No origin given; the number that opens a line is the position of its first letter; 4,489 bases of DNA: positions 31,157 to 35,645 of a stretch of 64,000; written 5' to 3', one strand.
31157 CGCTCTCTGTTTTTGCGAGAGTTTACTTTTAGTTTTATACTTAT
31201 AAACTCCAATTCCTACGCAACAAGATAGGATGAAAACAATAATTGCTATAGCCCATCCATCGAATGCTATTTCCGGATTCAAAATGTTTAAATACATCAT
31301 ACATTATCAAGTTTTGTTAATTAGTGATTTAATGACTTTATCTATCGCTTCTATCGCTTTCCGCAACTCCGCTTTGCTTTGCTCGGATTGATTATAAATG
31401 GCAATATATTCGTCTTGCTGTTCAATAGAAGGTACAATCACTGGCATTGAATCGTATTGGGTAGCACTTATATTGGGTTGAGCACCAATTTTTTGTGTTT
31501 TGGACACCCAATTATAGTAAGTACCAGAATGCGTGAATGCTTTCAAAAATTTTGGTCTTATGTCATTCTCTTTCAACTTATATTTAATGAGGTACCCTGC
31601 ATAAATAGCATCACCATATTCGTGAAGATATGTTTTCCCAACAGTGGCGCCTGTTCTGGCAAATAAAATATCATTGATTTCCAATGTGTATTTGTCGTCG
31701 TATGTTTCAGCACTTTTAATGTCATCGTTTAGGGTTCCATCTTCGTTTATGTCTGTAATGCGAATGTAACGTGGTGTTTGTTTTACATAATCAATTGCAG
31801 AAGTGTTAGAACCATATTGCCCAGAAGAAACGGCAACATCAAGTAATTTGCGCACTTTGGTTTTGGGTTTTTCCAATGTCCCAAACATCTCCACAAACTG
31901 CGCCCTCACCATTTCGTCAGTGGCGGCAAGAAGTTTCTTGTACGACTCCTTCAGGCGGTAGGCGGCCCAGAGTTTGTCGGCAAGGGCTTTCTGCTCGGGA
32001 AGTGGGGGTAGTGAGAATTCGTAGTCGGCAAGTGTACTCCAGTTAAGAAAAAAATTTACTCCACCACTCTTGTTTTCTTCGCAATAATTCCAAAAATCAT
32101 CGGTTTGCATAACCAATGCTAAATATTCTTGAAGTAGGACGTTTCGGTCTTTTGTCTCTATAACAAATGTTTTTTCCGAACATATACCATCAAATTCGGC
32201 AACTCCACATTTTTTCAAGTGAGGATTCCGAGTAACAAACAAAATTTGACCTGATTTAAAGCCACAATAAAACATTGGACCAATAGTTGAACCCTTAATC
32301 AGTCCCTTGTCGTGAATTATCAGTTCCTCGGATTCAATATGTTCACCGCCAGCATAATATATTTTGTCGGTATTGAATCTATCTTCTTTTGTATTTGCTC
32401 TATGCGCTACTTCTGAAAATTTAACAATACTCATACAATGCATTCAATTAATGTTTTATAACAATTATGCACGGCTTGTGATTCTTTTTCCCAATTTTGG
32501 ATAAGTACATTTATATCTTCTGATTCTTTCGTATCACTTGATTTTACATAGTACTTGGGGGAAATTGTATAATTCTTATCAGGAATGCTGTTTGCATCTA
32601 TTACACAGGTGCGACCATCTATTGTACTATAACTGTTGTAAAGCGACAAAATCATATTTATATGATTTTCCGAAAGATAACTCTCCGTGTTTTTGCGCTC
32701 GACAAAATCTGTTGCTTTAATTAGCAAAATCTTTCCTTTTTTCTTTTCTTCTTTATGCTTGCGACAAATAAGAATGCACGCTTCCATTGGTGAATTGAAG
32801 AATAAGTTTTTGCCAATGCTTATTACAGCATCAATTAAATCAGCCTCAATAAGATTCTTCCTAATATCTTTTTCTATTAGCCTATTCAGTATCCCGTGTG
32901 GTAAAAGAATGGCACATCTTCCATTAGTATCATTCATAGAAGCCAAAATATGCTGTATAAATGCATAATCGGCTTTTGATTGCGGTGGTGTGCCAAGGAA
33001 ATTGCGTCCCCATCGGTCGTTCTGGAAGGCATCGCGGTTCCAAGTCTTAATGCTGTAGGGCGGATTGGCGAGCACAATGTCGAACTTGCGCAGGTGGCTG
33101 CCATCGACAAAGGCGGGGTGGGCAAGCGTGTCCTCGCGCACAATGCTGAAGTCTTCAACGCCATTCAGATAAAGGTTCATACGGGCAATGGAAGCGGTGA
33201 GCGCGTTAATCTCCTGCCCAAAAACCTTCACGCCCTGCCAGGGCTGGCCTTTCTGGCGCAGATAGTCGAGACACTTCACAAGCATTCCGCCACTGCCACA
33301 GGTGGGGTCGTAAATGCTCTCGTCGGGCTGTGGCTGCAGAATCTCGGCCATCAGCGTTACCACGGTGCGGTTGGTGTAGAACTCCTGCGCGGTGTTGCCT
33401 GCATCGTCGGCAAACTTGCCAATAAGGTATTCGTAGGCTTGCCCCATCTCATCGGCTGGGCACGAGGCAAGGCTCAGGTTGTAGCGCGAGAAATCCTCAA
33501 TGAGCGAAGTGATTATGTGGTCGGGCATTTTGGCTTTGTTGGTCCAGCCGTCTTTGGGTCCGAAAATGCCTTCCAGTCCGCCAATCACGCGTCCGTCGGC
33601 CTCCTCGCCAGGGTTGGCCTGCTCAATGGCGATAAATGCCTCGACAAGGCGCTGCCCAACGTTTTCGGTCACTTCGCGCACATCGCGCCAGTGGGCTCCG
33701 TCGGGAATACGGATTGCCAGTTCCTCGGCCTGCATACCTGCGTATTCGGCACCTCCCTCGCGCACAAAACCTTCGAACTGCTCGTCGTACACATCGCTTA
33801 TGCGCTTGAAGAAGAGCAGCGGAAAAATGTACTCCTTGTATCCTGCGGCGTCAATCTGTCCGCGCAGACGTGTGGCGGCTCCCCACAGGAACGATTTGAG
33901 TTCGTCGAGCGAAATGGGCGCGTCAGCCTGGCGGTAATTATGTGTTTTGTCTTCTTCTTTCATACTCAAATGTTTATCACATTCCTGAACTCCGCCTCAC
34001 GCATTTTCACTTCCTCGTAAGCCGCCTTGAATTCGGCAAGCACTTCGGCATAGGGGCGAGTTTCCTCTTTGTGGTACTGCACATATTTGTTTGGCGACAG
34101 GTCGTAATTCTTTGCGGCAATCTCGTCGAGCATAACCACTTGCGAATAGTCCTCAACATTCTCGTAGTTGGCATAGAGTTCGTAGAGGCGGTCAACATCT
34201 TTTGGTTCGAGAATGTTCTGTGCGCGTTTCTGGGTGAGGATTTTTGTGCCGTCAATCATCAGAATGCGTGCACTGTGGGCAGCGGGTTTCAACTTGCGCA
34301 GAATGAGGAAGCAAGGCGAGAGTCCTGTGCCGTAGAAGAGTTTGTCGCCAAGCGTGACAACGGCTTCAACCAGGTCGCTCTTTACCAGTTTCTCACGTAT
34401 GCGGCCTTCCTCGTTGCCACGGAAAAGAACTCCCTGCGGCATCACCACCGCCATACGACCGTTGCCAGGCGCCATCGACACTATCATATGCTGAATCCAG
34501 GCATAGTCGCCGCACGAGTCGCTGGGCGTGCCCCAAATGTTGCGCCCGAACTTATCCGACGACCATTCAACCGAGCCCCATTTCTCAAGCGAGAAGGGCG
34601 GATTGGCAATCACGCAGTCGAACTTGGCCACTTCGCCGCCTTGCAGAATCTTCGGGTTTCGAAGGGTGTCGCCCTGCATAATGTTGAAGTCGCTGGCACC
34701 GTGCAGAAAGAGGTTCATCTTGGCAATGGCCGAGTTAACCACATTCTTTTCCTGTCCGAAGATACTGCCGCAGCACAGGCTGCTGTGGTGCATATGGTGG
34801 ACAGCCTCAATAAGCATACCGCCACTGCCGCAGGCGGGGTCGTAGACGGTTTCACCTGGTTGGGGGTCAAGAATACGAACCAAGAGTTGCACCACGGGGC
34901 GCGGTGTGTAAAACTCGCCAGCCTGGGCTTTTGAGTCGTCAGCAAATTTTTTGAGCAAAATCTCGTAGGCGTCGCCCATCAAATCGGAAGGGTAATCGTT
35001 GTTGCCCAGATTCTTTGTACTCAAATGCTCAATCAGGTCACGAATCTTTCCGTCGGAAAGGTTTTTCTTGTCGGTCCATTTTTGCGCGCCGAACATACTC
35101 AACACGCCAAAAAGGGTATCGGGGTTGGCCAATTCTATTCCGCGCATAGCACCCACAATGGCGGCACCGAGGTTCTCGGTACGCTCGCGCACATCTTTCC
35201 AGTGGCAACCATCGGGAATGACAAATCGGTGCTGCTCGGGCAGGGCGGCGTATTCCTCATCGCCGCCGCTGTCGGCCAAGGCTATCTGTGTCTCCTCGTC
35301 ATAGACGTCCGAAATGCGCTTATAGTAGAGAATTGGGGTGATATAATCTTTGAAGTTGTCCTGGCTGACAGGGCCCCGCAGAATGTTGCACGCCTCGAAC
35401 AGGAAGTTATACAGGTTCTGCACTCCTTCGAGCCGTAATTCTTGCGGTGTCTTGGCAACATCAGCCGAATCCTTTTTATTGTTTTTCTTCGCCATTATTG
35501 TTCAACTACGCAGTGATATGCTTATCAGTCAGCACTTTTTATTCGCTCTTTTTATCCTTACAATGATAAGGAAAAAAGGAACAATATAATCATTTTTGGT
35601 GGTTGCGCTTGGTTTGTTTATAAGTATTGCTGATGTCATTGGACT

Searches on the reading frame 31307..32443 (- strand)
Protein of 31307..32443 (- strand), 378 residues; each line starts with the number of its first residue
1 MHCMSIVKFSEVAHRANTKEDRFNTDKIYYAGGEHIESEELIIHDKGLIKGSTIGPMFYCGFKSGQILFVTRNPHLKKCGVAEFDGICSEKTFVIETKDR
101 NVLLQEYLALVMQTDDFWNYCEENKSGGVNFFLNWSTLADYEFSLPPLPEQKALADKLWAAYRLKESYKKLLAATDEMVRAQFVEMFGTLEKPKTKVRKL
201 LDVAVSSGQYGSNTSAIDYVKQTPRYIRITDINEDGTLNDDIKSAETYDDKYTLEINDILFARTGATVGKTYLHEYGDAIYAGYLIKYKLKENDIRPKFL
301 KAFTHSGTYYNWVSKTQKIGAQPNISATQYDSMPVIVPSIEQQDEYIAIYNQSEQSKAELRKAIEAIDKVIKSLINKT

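Call 17: search_protein_families(library=pfam, proteins=[window:31307-32443:-], max_evalue=0.001)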
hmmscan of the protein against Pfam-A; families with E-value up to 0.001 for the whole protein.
window:31307-32443:- (378 aa): 1 family
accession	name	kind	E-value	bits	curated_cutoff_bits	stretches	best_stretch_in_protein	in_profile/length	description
PF01420.25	Methylase_S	-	1.3e-15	58.5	22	2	196-363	5-161/168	Type I restriction modification DNA specificity domain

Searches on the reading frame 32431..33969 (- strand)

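Call 17: search_protein_families(library=pfam, proteins=[window:32431-33969:-], max_evalue=0.001)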
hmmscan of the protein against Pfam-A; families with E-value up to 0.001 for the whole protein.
window:32431-33969:- (512 aa): 4 families
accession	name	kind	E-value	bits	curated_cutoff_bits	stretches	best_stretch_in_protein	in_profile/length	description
PF02384.22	N6_Mtase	-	8e-83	278.7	20.4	1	173-482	4-310/311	N-6 DNA Methylase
PF12161.14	HsdM_N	-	1.1e-18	68.6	24.5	1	24-139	1-110/135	HsdM N-terminal domain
PF07669.17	Eco57I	-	1.4e-07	32.2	25.3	1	278-388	54-168/171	Eco57I restriction-modification methylase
PF01170.24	UPF0020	-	1.2e-05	25.5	22.3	1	207-310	20-136/197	RMKL-like, methyltransferase domain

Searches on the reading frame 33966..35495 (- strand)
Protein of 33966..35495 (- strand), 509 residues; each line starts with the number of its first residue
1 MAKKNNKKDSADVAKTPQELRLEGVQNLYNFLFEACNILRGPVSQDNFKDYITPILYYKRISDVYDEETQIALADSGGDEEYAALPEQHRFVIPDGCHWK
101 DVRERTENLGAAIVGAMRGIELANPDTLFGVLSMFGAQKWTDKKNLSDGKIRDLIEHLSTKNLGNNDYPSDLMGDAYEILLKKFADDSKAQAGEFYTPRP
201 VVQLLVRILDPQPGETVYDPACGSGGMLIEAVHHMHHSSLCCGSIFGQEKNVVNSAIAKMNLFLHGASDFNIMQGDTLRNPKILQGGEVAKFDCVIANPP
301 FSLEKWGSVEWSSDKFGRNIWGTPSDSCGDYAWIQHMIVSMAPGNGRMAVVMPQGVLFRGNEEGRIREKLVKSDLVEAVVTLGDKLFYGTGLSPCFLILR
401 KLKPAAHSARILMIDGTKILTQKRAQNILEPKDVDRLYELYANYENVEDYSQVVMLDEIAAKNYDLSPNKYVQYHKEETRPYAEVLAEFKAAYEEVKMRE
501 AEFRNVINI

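Call 17: search_protein_families(library=pfam, proteins=[window:33966-35495:-], max_evalue=0.001)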
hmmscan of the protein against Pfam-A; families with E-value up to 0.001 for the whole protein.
window:33966-35495:- (509 aa): 5 families
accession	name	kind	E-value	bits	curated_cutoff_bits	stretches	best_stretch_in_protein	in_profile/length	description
PF02384.22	N6_Mtase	-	7.1e-93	311.8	20.4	1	170-478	3-309/311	N-6 DNA Methylase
PF12161.14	HsdM_N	-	4.5e-20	73.1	24.5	1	29-157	2-134/135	HsdM N-terminal domain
PF01170.24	UPF0020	-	2.6e-06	27.7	22.3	1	205-238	20-53/197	RMKL-like, methyltransferase domain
PF07669.17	Eco57I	-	4e-05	24.2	25.3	1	269-384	64-168/171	Eco57I restriction-modification methylase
PF05175.20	MTS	-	0.00089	19.4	23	0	203-303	21-110/170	Methyltransferase small domain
